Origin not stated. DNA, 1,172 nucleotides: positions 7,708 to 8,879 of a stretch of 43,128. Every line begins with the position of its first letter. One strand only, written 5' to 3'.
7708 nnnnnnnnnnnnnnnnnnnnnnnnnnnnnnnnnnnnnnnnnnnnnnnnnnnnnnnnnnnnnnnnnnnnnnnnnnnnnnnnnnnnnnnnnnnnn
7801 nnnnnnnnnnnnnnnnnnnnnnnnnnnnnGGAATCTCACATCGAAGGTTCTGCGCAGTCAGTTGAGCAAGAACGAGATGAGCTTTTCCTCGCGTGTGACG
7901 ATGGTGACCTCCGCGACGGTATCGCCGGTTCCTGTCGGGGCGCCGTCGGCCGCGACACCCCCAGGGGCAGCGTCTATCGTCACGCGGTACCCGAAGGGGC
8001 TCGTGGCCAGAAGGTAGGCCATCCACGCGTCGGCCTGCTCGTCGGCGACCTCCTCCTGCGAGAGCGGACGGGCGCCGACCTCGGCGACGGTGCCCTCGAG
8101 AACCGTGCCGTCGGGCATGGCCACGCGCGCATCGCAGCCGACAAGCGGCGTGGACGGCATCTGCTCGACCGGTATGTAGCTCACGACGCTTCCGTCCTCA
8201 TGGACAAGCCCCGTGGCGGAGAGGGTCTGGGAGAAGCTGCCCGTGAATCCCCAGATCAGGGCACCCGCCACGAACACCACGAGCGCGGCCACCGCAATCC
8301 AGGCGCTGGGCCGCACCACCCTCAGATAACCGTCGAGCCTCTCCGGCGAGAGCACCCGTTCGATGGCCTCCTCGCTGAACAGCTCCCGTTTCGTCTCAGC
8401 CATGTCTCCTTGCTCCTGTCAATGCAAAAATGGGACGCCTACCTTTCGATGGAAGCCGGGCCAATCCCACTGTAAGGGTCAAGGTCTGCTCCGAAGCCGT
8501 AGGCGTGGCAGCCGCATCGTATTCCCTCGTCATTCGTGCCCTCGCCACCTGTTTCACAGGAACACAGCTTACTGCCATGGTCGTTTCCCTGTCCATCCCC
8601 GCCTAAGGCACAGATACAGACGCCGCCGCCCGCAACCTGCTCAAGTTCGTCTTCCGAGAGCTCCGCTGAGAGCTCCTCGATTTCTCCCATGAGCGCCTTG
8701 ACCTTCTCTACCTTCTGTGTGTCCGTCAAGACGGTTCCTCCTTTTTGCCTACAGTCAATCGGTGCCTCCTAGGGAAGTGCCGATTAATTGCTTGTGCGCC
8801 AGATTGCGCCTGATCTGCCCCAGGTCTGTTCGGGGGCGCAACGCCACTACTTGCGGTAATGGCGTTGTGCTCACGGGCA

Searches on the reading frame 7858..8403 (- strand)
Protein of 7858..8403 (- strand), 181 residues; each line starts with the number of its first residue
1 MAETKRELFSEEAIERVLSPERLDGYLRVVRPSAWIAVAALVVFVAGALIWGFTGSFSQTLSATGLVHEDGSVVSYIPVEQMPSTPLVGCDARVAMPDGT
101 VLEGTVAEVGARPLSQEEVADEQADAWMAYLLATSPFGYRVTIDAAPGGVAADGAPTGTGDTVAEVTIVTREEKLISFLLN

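Call 4: search_protein_families(library=ncbifam, proteins=[window:7858-8403:-], max_evalue=0.1)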
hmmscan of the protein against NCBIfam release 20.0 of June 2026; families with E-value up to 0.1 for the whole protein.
window:7858-8403:- (181 aa): 4 families
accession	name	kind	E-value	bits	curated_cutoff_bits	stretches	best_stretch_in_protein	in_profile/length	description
TIGR03794.1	NHLM_micro_HlyD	equivalog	5e-11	42.2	156.2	1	16-76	1-61/421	NHLP bacteriocin system secretion protein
TIGR01843.1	type_I_hlyD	subfamily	0.02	13.9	208.65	0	32-73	2-43/422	HlyD family type I secretion periplasmic adaptor subunit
TIGR01709.2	typeII_sec_gspL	equivalog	0.029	13.4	65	1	22-53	235-267/392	type II secretion system protein GspL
NF002332.0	PRK01293.1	equivalog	0.062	12.8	126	0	10-63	69-125/209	malonate decarboxylase holo-ACP synthase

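Call 5: search_protein_families(library=pfam, proteins=[window:7858-8403:-], max_evalue=0.1)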
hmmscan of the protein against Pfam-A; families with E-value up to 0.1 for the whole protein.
window:7858-8403:- (181 aa): 0 families

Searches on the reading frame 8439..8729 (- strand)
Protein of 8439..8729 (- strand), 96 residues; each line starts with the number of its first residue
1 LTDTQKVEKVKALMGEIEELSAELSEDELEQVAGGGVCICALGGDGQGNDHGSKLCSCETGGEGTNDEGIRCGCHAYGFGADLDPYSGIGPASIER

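Call 4: search_protein_families(library=ncbifam, proteins=[window:8439-8729:-], max_evalue=0.1)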
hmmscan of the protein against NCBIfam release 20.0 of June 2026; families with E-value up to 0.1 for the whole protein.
window:8439-8729:- (96 aa): 5 families
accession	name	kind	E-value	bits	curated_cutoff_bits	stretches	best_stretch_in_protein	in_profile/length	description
NF038167.1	cyan_ocin_like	subfamily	0.00058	20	32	1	16-38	4-23/72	CTB family bacteriocin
TIGR03798.1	leader_Nif11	subfamily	0.0099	16.1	32.3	1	16-35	47-68/68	Nif11-like leader peptide family RiPP precursor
TIGR03949.1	bact_IIb_cerein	subfamily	0.017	14.9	21.5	1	23-43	3-27/45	class IIb bacteriocin, lactobin A/cerein 7B family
NF000539.0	plantaricin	subfamily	0.02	15.4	29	1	17-60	17-50/69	plantaricin C family lantibiotic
TIGR01847.1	bacteriocin_sig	domain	0.053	14.2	15.7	0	23-35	3-15/15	bacteriocin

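Call 5: search_protein_families(library=pfam, proteins=[window:8439-8729:-], max_evalue=0.1)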
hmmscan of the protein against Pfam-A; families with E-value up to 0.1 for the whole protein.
window:8439-8729:- (96 aa): 1 family
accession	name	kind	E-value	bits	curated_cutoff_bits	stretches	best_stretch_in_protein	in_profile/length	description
PF04604.19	L_biotic_typeA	-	0.036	14.4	21.7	1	16-36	7-27/50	Type-A lantibiotic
